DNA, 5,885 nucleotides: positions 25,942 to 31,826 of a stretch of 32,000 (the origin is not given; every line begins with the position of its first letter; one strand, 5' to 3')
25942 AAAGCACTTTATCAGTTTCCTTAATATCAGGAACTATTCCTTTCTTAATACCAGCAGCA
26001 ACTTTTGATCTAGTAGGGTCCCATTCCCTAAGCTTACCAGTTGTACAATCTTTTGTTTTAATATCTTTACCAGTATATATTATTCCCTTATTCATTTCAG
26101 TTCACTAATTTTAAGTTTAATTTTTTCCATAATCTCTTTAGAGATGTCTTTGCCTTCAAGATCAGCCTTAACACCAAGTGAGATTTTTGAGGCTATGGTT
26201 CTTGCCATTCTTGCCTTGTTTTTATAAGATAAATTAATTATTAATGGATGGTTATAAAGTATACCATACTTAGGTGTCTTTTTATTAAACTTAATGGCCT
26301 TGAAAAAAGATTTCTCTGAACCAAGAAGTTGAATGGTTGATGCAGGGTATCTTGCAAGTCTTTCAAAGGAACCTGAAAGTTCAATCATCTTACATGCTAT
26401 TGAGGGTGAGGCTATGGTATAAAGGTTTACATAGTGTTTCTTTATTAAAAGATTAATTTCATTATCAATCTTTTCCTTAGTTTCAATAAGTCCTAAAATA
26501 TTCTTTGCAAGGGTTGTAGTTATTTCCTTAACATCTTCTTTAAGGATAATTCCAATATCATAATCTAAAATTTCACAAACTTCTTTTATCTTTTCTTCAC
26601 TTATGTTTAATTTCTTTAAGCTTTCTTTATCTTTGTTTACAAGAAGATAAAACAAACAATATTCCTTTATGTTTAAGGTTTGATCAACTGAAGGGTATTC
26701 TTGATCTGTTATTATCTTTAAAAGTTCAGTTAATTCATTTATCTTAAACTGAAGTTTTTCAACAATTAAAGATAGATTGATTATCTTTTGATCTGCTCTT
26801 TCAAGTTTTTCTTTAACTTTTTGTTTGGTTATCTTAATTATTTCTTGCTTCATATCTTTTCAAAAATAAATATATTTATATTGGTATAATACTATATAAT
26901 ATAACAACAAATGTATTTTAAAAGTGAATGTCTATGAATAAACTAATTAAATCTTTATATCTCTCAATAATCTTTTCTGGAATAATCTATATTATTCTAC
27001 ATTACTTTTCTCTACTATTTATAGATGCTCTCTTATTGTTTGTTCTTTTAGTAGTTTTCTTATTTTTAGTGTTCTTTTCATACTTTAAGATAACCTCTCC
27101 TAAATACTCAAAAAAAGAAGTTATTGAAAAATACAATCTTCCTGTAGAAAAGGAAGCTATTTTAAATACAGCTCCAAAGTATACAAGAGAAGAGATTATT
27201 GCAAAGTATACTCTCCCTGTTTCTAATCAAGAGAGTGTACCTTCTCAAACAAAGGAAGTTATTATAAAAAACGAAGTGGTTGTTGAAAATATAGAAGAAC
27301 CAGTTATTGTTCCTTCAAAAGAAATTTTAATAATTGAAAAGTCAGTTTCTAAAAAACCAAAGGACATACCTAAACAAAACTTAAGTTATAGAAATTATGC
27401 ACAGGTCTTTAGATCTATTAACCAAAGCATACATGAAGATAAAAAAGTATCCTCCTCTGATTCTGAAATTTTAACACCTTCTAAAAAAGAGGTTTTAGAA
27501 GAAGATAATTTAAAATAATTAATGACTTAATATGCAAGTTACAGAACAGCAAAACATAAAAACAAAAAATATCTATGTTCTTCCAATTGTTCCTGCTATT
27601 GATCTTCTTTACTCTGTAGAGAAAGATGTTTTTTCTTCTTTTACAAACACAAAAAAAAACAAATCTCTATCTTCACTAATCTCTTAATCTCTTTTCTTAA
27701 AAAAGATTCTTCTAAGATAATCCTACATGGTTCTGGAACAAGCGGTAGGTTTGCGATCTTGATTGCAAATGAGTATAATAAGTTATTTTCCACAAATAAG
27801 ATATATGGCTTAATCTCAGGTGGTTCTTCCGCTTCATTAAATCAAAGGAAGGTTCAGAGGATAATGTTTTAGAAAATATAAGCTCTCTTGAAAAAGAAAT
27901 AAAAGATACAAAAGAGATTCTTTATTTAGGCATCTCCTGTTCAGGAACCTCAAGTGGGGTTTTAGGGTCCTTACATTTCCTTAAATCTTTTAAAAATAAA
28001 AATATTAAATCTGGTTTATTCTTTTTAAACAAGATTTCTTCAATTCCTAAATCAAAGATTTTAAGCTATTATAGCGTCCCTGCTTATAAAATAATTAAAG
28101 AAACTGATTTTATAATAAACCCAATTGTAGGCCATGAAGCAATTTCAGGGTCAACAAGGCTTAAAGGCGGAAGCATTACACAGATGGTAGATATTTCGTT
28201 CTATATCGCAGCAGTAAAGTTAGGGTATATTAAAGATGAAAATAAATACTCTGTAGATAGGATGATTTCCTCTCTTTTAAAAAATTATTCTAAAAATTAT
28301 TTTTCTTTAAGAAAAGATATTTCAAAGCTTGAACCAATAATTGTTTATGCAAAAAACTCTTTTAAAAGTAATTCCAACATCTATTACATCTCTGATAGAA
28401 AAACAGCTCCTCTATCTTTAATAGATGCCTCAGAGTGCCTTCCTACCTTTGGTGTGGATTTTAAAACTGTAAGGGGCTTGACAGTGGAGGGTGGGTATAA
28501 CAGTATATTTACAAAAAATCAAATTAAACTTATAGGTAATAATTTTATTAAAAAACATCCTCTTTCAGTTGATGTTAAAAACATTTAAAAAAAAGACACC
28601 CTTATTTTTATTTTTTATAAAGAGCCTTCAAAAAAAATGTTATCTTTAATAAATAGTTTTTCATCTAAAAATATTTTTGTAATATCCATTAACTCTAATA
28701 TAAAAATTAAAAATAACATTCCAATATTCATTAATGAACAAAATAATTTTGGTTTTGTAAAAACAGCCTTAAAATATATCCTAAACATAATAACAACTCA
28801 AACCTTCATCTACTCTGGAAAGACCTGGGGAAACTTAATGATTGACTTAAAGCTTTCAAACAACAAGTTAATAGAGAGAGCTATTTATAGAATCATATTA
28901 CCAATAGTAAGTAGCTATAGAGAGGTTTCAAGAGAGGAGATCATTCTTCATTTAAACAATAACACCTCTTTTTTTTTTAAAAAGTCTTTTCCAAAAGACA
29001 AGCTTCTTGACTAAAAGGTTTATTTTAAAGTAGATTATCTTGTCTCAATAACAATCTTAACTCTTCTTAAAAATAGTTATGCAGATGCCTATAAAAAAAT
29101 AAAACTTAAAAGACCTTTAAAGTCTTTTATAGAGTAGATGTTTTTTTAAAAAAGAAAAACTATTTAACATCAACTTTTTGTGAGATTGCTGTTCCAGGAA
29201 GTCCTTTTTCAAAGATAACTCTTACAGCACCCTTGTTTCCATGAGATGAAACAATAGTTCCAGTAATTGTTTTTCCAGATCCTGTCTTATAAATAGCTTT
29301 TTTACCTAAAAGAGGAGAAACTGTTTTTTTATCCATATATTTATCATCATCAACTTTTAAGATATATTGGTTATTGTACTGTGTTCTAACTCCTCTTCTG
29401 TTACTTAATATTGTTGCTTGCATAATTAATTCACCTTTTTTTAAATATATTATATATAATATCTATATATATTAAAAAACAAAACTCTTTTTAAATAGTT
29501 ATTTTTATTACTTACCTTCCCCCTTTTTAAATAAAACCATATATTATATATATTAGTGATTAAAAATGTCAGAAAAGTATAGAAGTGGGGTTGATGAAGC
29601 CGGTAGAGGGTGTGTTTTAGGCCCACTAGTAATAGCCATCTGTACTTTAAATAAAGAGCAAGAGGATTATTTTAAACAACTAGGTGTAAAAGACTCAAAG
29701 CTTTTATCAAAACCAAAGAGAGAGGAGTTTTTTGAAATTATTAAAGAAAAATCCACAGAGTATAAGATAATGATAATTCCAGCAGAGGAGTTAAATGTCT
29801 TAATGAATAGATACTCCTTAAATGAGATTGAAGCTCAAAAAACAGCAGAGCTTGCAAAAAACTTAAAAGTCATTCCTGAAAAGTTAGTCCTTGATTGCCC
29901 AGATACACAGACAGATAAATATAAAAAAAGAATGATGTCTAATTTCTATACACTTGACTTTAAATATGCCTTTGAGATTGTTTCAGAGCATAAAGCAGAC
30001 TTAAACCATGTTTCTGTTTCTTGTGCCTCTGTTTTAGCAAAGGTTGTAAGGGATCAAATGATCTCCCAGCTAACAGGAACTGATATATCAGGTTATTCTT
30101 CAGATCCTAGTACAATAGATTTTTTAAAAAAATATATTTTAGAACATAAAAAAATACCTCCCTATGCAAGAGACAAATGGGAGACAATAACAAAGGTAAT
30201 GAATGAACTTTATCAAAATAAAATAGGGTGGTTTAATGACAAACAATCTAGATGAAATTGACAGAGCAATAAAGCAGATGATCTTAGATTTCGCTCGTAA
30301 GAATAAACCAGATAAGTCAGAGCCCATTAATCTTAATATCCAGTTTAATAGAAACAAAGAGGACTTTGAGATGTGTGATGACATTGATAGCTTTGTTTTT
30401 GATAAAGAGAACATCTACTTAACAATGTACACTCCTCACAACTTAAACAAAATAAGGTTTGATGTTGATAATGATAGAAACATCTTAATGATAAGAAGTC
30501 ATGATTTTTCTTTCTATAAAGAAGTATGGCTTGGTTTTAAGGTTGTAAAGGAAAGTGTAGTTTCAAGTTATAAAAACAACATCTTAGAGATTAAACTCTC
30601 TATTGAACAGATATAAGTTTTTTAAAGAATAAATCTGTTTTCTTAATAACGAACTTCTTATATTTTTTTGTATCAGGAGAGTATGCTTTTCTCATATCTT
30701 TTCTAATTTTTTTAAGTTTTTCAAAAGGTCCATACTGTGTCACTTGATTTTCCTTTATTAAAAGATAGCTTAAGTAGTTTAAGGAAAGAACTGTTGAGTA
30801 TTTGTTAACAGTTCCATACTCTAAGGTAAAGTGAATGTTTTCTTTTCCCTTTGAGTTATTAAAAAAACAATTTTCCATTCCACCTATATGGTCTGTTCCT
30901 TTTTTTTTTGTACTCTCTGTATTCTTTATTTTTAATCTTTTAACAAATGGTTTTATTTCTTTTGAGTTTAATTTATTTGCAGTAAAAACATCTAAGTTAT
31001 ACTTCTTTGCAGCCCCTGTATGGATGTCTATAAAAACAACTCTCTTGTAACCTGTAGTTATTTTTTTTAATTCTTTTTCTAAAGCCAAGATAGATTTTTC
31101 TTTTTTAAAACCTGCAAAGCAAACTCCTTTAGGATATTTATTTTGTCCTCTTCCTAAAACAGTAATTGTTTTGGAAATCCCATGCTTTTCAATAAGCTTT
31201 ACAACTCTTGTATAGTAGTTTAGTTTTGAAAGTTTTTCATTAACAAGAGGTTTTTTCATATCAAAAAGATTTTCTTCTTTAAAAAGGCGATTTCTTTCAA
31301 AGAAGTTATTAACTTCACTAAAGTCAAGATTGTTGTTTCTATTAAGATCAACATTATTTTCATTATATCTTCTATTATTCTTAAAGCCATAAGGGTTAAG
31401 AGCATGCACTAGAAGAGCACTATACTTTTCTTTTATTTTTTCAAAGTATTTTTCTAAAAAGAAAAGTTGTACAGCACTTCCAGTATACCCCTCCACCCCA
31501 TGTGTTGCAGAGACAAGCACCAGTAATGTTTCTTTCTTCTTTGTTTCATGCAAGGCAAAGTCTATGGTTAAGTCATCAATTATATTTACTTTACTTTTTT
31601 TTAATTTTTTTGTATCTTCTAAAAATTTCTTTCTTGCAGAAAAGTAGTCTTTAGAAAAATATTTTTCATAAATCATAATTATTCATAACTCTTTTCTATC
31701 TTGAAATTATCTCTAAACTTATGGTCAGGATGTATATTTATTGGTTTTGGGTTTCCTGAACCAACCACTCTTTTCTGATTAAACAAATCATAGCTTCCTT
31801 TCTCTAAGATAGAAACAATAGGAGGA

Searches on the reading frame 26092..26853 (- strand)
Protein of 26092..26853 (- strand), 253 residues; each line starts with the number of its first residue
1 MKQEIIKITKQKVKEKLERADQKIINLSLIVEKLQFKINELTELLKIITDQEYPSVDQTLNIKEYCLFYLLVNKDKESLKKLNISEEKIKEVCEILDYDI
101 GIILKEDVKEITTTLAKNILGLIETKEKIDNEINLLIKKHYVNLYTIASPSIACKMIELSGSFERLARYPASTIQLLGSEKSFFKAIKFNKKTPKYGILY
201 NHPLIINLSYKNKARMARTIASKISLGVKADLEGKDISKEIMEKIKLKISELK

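Call 8: search_protein_families(library=pfam, proteins=[window:26092-26853:-], max_evalue=0.1)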
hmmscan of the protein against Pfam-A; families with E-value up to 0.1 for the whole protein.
window:26092-26853:- (253 aa): 2 families
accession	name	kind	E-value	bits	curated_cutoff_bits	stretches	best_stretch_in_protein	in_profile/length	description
PF01798.23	Nop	-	1.3e-33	116.9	25.4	1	31-248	2-225/228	snoRNA binding domain, fibrillarin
PF22979.2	HTH_69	-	0.022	15.1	27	1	3-49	5-51/69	Winged helix-turn-helix domain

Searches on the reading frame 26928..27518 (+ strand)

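Call 8: search_protein_families(library=pfam, proteins=[window:26928-27518:+], max_evalue=0.1)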
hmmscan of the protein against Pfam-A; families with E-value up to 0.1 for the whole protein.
window:26928-27518:+ (196 aa): 2 families
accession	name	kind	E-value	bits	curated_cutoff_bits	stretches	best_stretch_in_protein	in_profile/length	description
PF13567.11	DUF4131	-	0.011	15.9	31.6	1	11-103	6-94/165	Domain of unknown function (DUF4131)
PF03994.20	DUF350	-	0.022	15.2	26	1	31-71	6-44/133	Domain of Unknown Function (DUF350)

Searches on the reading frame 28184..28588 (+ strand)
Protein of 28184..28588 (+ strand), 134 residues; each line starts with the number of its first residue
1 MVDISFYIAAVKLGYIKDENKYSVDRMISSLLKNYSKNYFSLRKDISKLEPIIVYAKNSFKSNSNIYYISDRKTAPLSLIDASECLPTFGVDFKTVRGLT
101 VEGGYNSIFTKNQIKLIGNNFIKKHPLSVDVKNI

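Call 8: search_protein_families(library=pfam, proteins=[window:28184-28588:+], max_evalue=0.1)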
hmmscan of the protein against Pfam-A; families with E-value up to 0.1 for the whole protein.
window:28184-28588:+ (134 aa): 1 family
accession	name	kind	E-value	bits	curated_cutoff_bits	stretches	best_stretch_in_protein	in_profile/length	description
PF22198.1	GKRP_SIS_2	-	8.7e-09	35.8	27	1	48-121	6-79/191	Glucokinase regulatory protein, second SIS domain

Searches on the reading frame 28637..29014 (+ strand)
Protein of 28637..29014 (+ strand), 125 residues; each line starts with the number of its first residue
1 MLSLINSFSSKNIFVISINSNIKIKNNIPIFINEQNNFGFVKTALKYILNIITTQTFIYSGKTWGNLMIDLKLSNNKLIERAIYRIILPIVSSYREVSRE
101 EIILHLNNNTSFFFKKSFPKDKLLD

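Call 8: search_protein_families(library=pfam, proteins=[window:28637-29014:+], max_evalue=0.1)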
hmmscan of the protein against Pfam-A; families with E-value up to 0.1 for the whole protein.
window:28637-29014:+ (125 aa): 1 family
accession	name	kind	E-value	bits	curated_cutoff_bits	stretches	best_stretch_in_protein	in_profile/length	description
PF20741.3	GKRP-like_C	-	0.00013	22.8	27.7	1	66-97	2-32/100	C-terminal lid domain of glucokinase regulatory protein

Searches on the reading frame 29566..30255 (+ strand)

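Call 8: search_protein_families(library=pfam, proteins=[window:29566-30255:+], max_evalue=0.1)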
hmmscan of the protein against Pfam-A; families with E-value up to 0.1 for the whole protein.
window:29566-30255:+ (229 aa): 3 families
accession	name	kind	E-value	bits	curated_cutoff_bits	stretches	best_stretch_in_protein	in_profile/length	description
PF01351.25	RNase_HII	-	6.2e-40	137.7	25.8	1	8-207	2-198/199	Ribonuclease HII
PF15865.11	Fanconi_A_N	-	0.045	13.6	27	1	87-162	32-106/355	Fanconi anaemia group A protein N terminus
PF00674.25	DUP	-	0.081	13.5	23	0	167-220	22-73/102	DUP family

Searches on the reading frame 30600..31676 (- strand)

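Call 8: search_protein_families(library=pfam, proteins=[window:30600-31676:-], max_evalue=0.1)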
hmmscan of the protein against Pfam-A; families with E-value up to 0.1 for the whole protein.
window:30600-31676:- (358 aa): 3 families
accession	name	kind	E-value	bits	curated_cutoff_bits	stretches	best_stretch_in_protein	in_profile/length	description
PF10994.13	DUF2817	-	2.2e-62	212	23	1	7-345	1-340/341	Protein of unknown function (DUF2817)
PF24827.1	AstE_AspA_cat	-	6.5e-05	23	25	1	52-121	5-70/192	Succinylglutamate desuccinylase/Aspartoacylase catalytic domain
PF21408.2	MTR4-like_stalk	-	0.084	13.6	24.2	0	186-217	7-38/64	Exosome RNA helicase MTR4-like, stalk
